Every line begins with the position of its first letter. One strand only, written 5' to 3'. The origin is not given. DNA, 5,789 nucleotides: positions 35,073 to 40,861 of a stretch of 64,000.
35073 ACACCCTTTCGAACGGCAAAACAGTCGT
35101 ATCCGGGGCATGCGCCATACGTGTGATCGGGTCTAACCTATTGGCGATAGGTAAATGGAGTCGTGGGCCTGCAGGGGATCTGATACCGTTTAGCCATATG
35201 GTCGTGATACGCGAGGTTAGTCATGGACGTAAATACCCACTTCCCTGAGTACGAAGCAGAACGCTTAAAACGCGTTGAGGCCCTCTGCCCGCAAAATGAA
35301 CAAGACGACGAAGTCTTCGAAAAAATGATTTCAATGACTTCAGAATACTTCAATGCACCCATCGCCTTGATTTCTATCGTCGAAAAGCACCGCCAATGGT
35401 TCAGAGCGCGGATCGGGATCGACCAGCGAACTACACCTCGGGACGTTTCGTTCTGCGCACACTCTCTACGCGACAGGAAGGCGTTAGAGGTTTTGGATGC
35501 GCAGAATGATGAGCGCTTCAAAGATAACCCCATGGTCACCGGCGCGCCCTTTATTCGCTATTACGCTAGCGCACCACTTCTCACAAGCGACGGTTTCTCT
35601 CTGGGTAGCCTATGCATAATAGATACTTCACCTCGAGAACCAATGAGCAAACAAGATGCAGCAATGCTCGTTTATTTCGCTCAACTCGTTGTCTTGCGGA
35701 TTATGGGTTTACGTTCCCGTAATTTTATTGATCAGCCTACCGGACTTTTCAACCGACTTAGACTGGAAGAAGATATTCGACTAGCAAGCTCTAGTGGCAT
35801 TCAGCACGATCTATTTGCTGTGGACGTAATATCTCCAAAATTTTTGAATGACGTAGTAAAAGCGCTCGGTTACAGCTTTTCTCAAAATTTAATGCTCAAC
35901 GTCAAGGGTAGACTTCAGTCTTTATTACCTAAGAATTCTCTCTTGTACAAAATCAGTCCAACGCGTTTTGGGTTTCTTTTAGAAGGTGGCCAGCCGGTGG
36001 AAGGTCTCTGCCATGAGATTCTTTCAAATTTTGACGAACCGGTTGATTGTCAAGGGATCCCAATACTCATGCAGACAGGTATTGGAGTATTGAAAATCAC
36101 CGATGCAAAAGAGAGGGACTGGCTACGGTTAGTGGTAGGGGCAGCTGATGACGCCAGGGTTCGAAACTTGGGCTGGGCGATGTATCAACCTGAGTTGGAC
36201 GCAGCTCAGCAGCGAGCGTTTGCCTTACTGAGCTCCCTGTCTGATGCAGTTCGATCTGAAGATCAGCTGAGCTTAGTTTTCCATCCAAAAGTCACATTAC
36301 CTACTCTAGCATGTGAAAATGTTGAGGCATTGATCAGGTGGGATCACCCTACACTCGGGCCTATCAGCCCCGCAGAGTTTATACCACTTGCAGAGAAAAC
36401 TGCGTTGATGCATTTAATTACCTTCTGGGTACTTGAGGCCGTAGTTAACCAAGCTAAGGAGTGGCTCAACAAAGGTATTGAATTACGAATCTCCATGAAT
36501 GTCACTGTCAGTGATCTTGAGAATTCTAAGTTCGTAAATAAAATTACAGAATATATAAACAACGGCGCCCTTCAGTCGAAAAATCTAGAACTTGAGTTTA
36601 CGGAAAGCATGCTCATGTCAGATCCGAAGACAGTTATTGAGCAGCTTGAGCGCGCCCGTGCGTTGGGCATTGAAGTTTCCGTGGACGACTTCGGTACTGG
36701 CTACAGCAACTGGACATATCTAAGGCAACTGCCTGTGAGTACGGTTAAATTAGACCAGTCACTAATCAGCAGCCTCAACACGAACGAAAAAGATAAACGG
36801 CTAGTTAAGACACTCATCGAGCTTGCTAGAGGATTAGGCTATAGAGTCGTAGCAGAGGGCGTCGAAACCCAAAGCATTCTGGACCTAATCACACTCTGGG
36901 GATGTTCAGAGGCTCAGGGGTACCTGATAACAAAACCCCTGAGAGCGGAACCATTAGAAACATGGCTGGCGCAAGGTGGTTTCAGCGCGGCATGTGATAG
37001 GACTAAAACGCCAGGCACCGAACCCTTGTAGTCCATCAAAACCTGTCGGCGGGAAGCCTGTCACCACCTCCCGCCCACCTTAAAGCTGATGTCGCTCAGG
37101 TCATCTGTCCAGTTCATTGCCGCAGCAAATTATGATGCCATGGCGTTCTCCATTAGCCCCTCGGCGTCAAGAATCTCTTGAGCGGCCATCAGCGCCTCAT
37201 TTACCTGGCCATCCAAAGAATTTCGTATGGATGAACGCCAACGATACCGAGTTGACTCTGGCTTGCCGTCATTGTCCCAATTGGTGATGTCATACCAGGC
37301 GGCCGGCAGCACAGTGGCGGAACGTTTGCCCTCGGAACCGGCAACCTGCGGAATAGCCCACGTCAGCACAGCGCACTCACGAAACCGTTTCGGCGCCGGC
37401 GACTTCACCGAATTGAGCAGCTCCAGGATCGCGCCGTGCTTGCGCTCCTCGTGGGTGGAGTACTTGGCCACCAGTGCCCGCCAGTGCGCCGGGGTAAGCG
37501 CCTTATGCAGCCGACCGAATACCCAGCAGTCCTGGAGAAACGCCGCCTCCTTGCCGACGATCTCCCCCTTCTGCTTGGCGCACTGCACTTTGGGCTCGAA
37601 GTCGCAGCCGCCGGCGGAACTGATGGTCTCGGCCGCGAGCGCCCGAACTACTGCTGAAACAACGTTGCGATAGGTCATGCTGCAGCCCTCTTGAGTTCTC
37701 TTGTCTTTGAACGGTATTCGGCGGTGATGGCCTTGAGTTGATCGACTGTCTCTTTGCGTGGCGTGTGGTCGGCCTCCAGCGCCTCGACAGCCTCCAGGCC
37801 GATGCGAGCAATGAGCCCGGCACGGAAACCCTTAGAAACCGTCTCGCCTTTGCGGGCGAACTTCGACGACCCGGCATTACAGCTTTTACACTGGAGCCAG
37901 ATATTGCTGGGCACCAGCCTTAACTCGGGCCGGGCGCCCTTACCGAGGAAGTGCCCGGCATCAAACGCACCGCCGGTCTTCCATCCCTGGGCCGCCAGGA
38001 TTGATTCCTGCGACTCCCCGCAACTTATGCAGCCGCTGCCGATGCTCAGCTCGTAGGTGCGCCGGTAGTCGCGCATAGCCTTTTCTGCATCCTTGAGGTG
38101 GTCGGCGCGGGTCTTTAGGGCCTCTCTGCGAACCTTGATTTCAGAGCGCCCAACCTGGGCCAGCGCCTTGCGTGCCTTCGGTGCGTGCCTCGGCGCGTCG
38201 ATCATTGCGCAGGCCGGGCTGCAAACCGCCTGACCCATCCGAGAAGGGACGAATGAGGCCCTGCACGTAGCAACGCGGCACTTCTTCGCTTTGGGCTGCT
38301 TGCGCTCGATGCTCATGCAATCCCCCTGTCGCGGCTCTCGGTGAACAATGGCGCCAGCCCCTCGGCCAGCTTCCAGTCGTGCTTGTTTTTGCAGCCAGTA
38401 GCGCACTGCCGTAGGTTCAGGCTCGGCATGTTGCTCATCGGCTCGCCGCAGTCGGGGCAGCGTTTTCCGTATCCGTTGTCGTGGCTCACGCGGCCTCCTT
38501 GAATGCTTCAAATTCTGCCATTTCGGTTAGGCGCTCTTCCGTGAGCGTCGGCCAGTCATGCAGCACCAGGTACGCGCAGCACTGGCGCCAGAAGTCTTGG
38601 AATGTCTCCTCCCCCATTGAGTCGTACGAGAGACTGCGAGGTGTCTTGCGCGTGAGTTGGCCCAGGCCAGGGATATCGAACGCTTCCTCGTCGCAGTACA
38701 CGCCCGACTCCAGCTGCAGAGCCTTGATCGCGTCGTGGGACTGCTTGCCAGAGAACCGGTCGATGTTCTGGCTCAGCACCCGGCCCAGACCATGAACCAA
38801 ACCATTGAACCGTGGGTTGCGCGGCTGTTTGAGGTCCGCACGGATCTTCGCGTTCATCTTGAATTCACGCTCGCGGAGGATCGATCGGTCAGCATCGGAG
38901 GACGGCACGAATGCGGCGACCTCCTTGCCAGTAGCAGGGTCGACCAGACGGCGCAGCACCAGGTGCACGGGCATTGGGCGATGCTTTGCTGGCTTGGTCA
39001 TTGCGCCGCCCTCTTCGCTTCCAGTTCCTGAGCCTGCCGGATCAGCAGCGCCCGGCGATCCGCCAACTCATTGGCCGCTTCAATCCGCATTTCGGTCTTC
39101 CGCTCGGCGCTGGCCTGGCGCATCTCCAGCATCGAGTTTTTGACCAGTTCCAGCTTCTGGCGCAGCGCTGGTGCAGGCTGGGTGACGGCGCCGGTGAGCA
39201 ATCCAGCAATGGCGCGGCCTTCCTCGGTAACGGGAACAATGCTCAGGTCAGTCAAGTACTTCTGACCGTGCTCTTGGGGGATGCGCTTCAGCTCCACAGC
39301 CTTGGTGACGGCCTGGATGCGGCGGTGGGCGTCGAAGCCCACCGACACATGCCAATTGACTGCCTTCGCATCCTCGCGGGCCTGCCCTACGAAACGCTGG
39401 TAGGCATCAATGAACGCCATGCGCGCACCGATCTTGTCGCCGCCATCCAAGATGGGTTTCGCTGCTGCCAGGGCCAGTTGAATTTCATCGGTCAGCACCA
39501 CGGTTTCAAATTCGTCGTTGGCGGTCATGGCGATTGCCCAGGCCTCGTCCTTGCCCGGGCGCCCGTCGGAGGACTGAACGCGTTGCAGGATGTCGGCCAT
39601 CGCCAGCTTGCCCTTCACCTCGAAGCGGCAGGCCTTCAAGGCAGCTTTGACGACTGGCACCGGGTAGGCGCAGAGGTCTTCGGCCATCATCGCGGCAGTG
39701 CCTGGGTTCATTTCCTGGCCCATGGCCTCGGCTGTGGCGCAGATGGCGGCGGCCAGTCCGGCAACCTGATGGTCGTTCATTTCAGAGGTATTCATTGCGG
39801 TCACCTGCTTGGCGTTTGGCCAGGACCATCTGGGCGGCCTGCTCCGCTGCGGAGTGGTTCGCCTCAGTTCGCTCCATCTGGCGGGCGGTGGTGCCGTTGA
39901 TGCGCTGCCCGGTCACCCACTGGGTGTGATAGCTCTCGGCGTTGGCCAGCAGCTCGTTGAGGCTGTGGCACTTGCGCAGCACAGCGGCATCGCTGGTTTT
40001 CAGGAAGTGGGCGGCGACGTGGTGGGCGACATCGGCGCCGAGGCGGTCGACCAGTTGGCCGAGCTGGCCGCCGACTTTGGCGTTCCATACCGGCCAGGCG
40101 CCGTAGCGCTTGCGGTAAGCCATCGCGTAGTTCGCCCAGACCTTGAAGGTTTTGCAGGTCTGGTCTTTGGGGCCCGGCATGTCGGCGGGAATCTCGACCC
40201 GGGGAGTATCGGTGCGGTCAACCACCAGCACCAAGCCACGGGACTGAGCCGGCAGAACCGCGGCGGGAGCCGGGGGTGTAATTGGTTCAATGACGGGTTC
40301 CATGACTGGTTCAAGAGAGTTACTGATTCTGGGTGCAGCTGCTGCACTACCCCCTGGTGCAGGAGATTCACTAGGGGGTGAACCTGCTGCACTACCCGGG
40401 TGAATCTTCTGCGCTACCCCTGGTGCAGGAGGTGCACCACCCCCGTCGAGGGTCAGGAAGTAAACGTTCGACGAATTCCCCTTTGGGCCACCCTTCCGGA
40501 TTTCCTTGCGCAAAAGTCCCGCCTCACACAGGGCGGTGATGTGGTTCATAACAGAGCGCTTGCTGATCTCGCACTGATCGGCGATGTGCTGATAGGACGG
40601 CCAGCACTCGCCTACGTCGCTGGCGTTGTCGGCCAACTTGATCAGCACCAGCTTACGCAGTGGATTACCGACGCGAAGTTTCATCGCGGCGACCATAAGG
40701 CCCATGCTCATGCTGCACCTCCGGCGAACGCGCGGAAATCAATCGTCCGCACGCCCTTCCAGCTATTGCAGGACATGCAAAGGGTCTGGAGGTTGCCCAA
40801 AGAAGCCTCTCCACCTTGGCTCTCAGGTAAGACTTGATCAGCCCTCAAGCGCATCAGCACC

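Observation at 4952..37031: Candidate distributed prophage lifestyle-switch system (MCP + BdlA-like + EAL PDE + CsrA variant)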

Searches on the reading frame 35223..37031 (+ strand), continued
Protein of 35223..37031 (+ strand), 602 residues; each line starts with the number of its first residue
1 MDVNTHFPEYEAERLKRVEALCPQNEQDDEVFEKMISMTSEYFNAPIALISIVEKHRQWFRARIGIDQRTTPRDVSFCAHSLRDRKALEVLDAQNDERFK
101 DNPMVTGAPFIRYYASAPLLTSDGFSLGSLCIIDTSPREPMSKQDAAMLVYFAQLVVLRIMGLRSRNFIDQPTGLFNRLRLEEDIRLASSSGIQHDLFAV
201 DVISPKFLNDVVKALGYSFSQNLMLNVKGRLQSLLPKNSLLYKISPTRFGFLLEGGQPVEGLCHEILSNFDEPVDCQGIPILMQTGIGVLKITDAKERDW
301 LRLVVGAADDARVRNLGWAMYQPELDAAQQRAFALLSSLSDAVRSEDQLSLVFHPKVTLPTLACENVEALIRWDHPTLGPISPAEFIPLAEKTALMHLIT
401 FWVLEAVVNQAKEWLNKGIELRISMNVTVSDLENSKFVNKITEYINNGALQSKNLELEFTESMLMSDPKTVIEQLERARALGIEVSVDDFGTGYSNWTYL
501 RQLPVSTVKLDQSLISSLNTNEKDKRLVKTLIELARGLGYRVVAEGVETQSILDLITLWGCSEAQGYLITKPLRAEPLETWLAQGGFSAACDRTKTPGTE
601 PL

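Call 99: find_encoding_contigs(protein=P0122, flank=10000, max_places=3)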
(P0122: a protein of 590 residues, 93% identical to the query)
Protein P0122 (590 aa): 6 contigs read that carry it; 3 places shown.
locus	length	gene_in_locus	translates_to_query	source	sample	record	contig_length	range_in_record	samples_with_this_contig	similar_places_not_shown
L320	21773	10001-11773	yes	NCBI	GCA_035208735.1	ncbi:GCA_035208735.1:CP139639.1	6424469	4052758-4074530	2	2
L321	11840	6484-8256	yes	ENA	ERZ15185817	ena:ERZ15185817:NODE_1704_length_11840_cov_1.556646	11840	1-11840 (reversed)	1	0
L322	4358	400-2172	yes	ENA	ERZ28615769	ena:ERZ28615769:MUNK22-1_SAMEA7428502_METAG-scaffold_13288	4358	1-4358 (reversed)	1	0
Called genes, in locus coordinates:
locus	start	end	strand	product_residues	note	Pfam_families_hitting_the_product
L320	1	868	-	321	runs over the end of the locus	PF20036:Gp13-like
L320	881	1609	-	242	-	-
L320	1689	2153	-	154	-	PF22522:DUF6998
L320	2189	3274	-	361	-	PF04233:Phage_Mu_F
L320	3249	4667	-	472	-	PF13264:DUF4055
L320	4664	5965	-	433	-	PF03237:Terminase_6N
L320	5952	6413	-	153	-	PF10045:DUF2280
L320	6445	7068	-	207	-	PF18894:PhageMetallopep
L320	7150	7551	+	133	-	-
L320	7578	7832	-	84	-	-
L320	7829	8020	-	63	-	-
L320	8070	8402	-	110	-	PF05106:Phage_holin_3_1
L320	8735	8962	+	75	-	PF20192:DUF6555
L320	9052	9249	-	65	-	-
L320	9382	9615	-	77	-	-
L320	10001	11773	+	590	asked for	PF00990:GGDEF, PF00563:EAL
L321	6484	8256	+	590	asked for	PF00990:GGDEF, PF00563:EAL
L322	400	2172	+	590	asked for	PF00990:GGDEF, PF00563:EAL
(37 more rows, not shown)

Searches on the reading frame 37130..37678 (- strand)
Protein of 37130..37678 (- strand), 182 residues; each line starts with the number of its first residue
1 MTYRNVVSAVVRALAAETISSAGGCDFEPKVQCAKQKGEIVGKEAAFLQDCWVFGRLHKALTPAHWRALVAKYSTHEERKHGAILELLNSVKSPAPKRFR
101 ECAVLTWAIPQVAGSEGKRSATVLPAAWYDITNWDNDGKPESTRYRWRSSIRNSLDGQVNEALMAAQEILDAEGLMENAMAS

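Call 39: search_protein_families(library=ncbifam, proteins=[window:37130-37678:-], max_evalue=0.01)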
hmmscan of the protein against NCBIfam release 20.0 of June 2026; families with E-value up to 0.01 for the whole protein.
window:37130-37678:- (182 aa): 0 families

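Call 78: search_protein_families(library=pfam, proteins=[window:37130-37678:-], max_evalue=0.1)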
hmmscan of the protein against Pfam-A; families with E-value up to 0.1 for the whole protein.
window:37130-37678:- (182 aa): 0 families

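Call 79: search_protein_families(library=phrogs, proteins=[window:37130-37678:-], max_evalue=0.001)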
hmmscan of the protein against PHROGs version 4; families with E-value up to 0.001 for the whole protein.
window:37130-37678:- (182 aa): 1 family
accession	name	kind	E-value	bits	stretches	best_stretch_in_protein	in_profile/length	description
phrog_3412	-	unknown function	1.2e-75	254.5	1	1-180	1-187/188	-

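Call 80: find_related_loci(query=window:37130-37678:-, collection=viral_contigs, flank=6000)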
Query window:37130-37678:- (182 aa) in viral_contigs; peptide patterns used: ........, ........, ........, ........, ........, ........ (x = any residue, [..] = any of these).
350 stretches matched a pattern; 348 encode a relative of the query (tblastn E <= 1e-3); the best 80 are kept; 80 distinct loci.
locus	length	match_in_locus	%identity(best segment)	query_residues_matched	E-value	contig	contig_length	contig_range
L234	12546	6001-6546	97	1-182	3e-120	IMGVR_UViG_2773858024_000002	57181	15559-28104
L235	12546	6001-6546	97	1-182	7e-120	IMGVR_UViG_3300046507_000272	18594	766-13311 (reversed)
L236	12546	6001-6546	96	1-182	9e-120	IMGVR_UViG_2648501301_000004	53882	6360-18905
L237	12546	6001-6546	96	1-182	7e-119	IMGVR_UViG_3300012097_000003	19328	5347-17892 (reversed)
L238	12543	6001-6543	93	1-181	8e-115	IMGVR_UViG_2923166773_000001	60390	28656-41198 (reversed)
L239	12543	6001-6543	93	1-181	1e-114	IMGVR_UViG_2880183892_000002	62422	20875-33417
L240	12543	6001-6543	93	1-181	1e-114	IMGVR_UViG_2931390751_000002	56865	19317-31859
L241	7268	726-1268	92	1-181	2e-114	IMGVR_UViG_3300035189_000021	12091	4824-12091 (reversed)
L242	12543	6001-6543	92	1-181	4e-114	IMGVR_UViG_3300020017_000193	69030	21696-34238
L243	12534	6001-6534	93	1-178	4e-114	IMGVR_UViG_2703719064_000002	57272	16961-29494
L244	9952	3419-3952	93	1-178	4e-114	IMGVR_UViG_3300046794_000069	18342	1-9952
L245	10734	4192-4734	92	1-181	6e-114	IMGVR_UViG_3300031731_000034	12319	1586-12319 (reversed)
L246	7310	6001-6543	92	1-181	1e-113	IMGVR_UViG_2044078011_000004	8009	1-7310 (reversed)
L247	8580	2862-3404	91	1-181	2e-113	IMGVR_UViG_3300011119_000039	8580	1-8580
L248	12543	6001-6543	92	1-181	1e-113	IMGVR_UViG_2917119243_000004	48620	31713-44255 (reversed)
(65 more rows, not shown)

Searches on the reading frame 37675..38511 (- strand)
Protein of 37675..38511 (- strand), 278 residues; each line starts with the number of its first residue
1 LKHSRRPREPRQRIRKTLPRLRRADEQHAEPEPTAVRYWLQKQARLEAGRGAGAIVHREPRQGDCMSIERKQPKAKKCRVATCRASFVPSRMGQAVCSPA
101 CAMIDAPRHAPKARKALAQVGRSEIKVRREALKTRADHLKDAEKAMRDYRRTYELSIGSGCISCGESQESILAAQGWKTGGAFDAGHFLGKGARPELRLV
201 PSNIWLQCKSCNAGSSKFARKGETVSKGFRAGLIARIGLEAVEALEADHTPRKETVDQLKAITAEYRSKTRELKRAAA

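Call 79: search_protein_families(library=phrogs, proteins=[window:37675-38511:-], max_evalue=0.001)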
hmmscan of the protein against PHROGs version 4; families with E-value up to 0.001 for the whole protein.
window:37675-38511:- (278 aa): 4 families
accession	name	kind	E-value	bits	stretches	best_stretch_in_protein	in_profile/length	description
phrog_171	-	DNA, RNA and nucleotide metabolism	3.6e-76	258.6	1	65-277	26-225/452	NinG/ Rap DNA junction specific endonuclease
phrog_5034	-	DNA, RNA and nucleotide metabolism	3.7e-21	76.7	1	128-277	4-134/138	NinG/ Rap DNA junction specific endonuclease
phrog_12986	-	unknown function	1.5e-18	68.2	1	71-208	2-130/130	-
phrog_4916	-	unknown function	3.1e-11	43.9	1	205-276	2-66/71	-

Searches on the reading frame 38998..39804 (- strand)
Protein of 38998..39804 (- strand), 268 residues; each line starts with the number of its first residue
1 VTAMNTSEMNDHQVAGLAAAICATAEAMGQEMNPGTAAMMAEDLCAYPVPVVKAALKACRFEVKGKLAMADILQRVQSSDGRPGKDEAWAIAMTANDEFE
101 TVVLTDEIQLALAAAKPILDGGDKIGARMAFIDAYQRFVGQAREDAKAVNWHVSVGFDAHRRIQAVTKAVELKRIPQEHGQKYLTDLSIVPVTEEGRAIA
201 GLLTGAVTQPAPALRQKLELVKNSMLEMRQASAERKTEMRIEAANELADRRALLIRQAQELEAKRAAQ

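Call 79: search_protein_families(library=phrogs, proteins=[window:38998-39804:-], max_evalue=0.001)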
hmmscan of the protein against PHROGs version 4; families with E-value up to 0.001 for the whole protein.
window:38998-39804:- (268 aa): 2 families
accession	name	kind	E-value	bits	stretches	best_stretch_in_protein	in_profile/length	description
phrog_6028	-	unknown function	2.6e-111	372.3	1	9-268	2-264/265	-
phrog_1524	-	unknown function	8.1e-06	26.9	1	84-178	88-172/252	-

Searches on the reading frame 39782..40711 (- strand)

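Call 79: search_protein_families(library=phrogs, proteins=[window:39782-40711:-], max_evalue=0.001)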
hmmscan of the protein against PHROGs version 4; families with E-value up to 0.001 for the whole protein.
window:39782-40711:- (309 aa): 13 families
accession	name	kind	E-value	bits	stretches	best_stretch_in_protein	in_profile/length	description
phrog_11527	-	unknown function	1.9e-80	271.9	1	153-309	177-333/333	-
phrog_391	-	DNA, RNA and nucleotide metabolism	5.7e-67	227.5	1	1-292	1-295/298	replication initiation O-like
phrog_8540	-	DNA, RNA and nucleotide metabolism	4.5e-47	161.8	1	1-140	1-145/196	replication initiation O-like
phrog_4617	-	DNA, RNA and nucleotide metabolism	5.8e-39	135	1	1-139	1-132/223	replication initiation protein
phrog_270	-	DNA, RNA and nucleotide metabolism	1.9e-28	100.9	1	6-122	36-149/383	replication initiation protein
phrog_1032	-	DNA, RNA and nucleotide metabolism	4.9e-28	99.9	1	1-168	1-174/281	replication initiation protein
phrog_345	-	DNA, RNA and nucleotide metabolism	2.7e-12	48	1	2-117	32-145/297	replication initiation O-like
phrog_678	-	DNA, RNA and nucleotide metabolism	1.4e-11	45.6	1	2-94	58-142/346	replication initiation O-like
phrog_11896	-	DNA, RNA and nucleotide metabolism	2.9e-10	41.4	1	19-94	22-96/225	primosomal protein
phrog_428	-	DNA, RNA and nucleotide metabolism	3.4e-10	40.7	1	20-87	108-176/455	replication initiation protein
phrog_6643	-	DNA, RNA and nucleotide metabolism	1.9e-07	31.8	1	9-76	9-76/313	replication initiation protein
phrog_8102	-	DNA, RNA and nucleotide metabolism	2.7e-05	24.4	1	32-85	53-105/337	replication initiation protein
phrog_21868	-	unknown function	0.0006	20.3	1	27-71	50-94/335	-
